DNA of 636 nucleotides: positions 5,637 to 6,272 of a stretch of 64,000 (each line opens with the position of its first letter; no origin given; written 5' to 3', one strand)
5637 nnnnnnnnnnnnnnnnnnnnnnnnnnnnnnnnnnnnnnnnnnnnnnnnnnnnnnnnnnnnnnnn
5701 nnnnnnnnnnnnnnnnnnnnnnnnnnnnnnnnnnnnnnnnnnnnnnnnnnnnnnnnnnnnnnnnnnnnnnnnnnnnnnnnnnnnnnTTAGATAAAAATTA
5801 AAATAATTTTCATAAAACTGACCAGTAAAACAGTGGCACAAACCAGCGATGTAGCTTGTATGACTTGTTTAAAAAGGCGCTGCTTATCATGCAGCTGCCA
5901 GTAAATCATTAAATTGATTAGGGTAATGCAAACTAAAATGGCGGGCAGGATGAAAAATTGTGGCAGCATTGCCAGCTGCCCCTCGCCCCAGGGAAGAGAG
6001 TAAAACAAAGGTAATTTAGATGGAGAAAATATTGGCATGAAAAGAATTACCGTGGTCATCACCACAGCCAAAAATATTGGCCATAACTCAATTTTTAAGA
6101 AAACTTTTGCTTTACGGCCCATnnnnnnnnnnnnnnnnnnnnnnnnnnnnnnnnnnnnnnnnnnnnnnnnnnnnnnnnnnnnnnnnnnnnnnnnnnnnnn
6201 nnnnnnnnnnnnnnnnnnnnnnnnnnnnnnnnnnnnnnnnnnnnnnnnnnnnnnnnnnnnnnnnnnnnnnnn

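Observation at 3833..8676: Five-gene overlapping operon for a polyprenyl-phosphate-linked glycan: TatD, a QxxRW processive GT2 synthase, a small membrane protein, a WecA/MraY-like transferase and a DPPR-synthase-like UbiA enzyme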

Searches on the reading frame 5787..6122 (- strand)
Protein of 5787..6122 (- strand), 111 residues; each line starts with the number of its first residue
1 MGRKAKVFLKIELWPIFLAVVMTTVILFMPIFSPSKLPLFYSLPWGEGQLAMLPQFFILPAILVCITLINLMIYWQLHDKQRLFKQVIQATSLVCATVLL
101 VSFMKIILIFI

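Call 3: search_protein_families(library=pfam, proteins=[window:5787-6122:-], max_evalue=0.01)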
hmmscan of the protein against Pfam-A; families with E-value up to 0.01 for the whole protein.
window:5787-6122:- (111 aa): 0 families

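Call 4: search_protein_families(library=ncbifam, proteins=[window:5787-6122:-], max_evalue=0.01)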
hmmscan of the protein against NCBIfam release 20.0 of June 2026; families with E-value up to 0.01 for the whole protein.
window:5787-6122:- (111 aa): 0 families

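Call 68: find_homologous_proteins(query=window:5787-6122:-, max_evalue=0.001)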
Query window:5787-6122:- (111 aa): 92 proteins with E <= 0.001 among 97 candidates.
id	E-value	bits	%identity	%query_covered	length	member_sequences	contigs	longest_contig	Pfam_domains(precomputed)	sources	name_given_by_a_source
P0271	1.3e-62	227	100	100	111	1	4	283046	-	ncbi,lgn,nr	ncbi:hypothetical protein HY386_01230 [Candidatus Daviesbacteria bacterium]|nr:hypothetical protein 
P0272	3.9e-29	119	64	77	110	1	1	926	-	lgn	-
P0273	1.3e-25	108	61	80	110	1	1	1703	-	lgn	-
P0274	2.4e-25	107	51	95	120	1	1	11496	-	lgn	-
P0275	7.1e-25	105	55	62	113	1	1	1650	-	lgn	-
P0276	5.8e-23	99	52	82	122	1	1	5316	-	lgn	-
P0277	7.9e-23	99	48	97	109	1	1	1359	-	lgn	-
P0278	9.9e-23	99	51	96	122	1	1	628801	-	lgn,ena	-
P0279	1.7e-22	98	54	100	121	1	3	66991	-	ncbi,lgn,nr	ncbi:hypothetical protein HYS94_03125 [Candidatus Daviesbacteria bacterium]|nr:hypothetical protein 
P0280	3.4e-22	97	58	62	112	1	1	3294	-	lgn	-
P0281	5.3e-22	96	56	70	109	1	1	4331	-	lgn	-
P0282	1.1e-21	95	53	87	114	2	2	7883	-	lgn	-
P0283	2.0e-21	94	55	58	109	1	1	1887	-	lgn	-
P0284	2.1e-21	94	49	97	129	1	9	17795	-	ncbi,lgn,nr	ncbi:hypothetical protein HYU95_04150 [Candidatus Daviesbacteria bacterium]|nr:hypothetical protein 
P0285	5.4e-21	93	46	97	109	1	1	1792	-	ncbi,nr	ncbi:MAG: hypothetical protein NUV73_00965 [Candidatus Daviesbacteria bacterium]|nr:hypothetical pro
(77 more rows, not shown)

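Call 74: predict_structure(alignment_id=A3)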
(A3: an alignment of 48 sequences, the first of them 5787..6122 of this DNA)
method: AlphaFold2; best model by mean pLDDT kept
length: 111 residues; sequences in the alignment: 48
mean_pLDDT: 86.3   pTM: 0.75
mean pLDDT of the five models: 86.3, 86.2, 85.5, 85.1, 83.3
residues with pLDDT >= 90: 63; 70-90: 36; 50-70: 12; < 50: 0
segments of 3 or more residues with pLDDT < 50: none
pLDDT, mean of each block of 10 residues (from residue 1): 76 93 92 76 64 89 95 92 93 94 86 75
secondary structure, 60 per line:
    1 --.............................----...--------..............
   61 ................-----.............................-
elements in order: H3-31 E36-38 E50-52 H53-76 H82-110
